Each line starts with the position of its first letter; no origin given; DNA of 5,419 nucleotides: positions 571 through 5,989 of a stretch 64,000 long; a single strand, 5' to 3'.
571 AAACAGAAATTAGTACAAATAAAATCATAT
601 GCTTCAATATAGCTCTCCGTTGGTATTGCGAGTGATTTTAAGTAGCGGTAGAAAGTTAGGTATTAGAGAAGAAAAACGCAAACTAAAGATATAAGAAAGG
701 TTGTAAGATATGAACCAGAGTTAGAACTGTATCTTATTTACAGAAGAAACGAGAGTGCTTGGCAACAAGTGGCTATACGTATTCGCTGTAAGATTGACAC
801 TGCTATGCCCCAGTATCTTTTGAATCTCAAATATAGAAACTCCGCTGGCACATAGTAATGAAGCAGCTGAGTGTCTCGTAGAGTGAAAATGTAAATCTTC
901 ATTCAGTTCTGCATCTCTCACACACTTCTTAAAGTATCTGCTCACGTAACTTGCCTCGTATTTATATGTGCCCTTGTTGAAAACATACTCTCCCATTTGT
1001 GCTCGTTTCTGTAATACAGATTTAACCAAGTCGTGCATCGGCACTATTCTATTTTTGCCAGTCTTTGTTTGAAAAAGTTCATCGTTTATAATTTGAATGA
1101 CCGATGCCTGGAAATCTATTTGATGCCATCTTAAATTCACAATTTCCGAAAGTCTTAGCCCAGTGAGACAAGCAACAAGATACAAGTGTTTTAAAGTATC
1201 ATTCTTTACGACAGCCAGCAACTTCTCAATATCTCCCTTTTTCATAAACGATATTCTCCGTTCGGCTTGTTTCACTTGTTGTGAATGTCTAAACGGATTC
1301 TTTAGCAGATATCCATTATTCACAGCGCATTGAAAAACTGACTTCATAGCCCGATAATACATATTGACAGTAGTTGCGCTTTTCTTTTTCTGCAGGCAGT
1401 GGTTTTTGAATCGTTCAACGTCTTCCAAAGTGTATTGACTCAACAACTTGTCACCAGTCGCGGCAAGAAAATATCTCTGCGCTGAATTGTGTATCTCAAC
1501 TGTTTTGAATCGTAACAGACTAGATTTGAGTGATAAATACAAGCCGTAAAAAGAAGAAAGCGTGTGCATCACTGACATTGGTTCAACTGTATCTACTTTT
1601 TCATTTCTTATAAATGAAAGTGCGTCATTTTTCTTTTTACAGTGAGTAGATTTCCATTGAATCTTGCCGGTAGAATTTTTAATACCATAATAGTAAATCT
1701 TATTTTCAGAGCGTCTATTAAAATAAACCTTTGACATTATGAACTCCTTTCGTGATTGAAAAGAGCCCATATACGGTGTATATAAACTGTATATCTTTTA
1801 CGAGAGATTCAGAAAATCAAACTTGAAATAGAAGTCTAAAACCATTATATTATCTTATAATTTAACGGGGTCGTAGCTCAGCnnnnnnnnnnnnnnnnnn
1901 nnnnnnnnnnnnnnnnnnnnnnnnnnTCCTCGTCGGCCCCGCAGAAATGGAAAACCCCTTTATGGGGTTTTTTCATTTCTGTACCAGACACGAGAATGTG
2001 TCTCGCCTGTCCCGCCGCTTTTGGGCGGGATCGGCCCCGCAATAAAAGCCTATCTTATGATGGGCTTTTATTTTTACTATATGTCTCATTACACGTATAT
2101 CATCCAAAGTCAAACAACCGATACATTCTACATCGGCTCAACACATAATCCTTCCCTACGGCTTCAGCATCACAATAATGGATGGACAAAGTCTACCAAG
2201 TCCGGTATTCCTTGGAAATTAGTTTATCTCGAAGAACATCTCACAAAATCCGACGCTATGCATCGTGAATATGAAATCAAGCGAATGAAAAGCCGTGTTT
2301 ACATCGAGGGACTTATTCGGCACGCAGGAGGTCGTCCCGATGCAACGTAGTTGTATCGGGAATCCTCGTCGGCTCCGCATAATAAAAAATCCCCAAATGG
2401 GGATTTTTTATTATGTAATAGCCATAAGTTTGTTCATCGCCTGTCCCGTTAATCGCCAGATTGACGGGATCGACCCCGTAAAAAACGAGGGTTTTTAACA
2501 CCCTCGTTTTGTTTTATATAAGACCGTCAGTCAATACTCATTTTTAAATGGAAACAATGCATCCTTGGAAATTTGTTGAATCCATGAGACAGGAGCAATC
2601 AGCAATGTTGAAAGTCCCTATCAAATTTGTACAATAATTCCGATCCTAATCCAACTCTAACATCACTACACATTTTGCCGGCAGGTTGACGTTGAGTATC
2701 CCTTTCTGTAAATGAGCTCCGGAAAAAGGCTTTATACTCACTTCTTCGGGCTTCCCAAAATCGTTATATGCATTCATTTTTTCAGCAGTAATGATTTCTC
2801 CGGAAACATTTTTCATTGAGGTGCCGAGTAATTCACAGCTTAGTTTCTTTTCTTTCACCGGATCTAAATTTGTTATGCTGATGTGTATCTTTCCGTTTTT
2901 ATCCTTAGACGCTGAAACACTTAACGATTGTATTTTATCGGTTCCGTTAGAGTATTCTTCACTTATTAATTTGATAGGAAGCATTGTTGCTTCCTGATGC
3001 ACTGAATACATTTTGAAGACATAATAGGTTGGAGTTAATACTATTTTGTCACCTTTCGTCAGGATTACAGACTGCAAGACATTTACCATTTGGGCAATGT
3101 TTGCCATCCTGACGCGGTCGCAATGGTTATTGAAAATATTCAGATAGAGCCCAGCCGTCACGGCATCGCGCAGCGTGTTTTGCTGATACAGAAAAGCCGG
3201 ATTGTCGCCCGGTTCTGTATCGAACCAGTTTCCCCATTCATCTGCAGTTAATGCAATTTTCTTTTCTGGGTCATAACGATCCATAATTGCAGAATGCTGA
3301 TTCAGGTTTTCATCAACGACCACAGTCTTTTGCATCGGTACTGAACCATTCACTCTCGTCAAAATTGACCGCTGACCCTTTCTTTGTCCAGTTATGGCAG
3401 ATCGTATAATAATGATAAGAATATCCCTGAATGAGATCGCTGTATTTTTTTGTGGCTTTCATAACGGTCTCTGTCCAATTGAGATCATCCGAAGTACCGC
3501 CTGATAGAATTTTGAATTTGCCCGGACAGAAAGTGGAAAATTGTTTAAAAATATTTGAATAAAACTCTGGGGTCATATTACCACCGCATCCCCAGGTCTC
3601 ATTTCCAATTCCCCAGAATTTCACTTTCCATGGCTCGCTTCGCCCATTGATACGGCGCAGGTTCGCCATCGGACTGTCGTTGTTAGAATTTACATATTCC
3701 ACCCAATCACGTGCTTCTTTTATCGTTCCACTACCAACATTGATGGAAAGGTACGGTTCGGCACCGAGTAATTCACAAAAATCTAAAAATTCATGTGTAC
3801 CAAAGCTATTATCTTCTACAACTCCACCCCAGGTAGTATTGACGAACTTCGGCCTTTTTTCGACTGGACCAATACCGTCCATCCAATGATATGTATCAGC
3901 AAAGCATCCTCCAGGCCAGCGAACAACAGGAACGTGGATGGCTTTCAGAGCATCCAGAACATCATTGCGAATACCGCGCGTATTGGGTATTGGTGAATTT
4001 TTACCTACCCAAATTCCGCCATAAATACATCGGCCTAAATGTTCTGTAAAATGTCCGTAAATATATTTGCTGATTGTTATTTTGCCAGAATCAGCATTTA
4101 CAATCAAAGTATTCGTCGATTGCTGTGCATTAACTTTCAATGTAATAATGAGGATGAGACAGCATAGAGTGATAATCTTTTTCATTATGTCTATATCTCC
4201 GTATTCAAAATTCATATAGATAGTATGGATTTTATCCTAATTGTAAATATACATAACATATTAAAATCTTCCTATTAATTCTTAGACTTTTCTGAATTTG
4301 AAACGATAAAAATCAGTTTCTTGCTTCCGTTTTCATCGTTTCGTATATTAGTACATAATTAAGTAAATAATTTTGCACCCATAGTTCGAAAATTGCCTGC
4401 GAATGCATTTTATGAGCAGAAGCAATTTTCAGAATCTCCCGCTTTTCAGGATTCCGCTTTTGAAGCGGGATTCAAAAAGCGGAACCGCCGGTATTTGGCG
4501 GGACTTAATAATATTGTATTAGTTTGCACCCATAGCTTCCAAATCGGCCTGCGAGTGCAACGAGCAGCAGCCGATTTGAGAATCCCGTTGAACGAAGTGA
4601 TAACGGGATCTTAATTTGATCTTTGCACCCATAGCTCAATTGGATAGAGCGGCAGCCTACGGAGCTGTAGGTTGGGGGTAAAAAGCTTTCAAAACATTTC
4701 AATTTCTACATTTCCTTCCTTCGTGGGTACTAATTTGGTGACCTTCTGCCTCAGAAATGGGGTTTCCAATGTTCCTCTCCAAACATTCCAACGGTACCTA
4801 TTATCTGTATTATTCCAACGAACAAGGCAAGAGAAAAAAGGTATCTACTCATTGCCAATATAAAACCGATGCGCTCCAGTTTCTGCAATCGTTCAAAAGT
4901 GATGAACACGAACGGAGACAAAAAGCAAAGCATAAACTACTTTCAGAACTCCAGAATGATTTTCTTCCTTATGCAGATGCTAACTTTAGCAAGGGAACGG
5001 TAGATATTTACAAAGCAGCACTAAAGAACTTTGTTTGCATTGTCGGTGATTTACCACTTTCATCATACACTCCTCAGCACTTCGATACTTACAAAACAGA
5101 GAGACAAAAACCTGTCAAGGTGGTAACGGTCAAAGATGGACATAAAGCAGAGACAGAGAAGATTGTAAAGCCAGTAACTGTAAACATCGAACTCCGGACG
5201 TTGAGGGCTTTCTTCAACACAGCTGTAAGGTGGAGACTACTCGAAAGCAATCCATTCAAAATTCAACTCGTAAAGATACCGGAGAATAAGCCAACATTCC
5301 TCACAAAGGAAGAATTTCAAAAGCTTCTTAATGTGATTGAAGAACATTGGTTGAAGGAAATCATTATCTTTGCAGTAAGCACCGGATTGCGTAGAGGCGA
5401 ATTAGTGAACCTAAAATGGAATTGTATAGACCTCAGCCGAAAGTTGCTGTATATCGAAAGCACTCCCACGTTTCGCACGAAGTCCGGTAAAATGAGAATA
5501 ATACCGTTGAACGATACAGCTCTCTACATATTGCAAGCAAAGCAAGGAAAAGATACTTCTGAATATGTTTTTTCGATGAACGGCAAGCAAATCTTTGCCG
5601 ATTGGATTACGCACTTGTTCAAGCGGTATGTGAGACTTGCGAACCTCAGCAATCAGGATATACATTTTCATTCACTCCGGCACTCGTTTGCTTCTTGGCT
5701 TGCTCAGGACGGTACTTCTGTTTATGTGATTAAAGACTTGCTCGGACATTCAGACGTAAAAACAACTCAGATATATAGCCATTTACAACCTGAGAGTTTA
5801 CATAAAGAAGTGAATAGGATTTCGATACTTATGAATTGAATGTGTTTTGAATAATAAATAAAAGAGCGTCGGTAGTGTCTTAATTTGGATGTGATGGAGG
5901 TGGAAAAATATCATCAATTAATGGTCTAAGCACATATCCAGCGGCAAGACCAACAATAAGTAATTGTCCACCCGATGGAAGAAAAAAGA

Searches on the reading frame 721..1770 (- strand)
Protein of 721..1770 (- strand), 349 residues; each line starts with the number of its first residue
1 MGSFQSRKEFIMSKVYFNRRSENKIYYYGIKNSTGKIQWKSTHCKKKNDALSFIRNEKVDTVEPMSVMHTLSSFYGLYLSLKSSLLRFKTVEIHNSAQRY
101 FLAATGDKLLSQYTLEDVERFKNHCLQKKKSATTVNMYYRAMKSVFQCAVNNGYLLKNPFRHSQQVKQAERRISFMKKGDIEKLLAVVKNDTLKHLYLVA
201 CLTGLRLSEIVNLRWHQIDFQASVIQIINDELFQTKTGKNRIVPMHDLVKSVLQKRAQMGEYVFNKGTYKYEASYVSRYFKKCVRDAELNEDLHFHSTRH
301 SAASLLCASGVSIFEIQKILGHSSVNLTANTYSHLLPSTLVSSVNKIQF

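Call 84: search_protein_families(library=ncbifam, proteins=[window:721-1770:-], max_evalue=0.00001)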
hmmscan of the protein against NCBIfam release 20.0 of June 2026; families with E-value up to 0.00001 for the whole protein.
window:721-1770:- (349 aa): 10 families
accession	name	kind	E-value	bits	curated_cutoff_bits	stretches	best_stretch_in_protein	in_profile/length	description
NF040815.2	recomb_XerA_Arch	equivalog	1.4e-33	116.6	220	1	89-335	15-254/263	site-specific tyrosine recombinase/integron integrase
TIGR02225.1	recomb_XerD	equivalog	2.5e-25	89.4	329.6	1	109-345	37-284/290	site-specific tyrosine recombinase XerD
TIGR02224.1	recomb_XerC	equivalog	6.6e-25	88.1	335.15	1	101-336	31-278/295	tyrosine recombinase XerC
NF001399.0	PRK00283.1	subfamily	6.2e-20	71.6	279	1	109-344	47-292/300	tyrosine recombinase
TIGR02249.1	integrase_gron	subfamily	1e-19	71.1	265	2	86-267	14-187/315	integron integrase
NF002331.0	PRK01287.1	subfamily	1.1e-10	41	371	1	58-328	13-306/365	site-specific tyrosine recombinase XerC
NF011946.0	PRK15417.1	equivalog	2.3e-08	33.6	435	1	276-337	257-317/337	integron integrase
NF003462.0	PRK05084.1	equivalog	5.2e-08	32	267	1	203-347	207-356/360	tyrosine recombinase XerS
NF007370.0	PRK09870.1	subfamily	4e-07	29.9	221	1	169-328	6-173/200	tyrosine-type DNA invertase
NF002685.0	PRK02436.1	equivalog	4.9e-07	29.8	178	1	155-325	76-237/245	site-specific tyrosine recombinase XerD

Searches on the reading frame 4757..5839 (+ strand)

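Call 84: search_protein_families(library=ncbifam, proteins=[window:4757-5839:+], max_evalue=0.00001)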
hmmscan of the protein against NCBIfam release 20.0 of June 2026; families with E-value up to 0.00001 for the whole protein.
window:4757-5839:+ (360 aa): 10 families
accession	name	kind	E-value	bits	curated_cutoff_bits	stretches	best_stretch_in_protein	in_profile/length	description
NF040815.2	recomb_XerA_Arch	equivalog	3.9e-43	147.9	220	1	75-351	10-262/263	site-specific tyrosine recombinase/integron integrase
TIGR02225.1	recomb_XerD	equivalog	2.1e-35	122.5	329.6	1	112-354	31-285/290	site-specific tyrosine recombinase XerD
TIGR02224.1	recomb_XerC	equivalog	2.8e-35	122.1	335.15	1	75-350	11-284/295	tyrosine recombinase XerC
NF001399.0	PRK00283.1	subfamily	7.8e-32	110.7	279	1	116-353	47-293/300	tyrosine recombinase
NF002331.0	PRK01287.1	subfamily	9.5e-22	77.4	371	1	59-348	23-317/365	site-specific tyrosine recombinase XerC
TIGR02249.1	integrase_gron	subfamily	7.7e-20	71.5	265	1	284-344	242-301/315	integron integrase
NF003462.0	PRK05084.1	equivalog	1e-11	44.2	267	1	202-355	200-356/360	tyrosine recombinase XerS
NF011946.0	PRK15417.1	equivalog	2.4e-10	40.1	435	1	279-343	252-315/337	integron integrase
NF007370.0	PRK09870.1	subfamily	9e-10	38.5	221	1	177-341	8-177/200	tyrosine-type DNA invertase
NF002685.0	PRK02436.1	equivalog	3.5e-08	33.6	178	1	167-337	81-240/245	site-specific tyrosine recombinase XerD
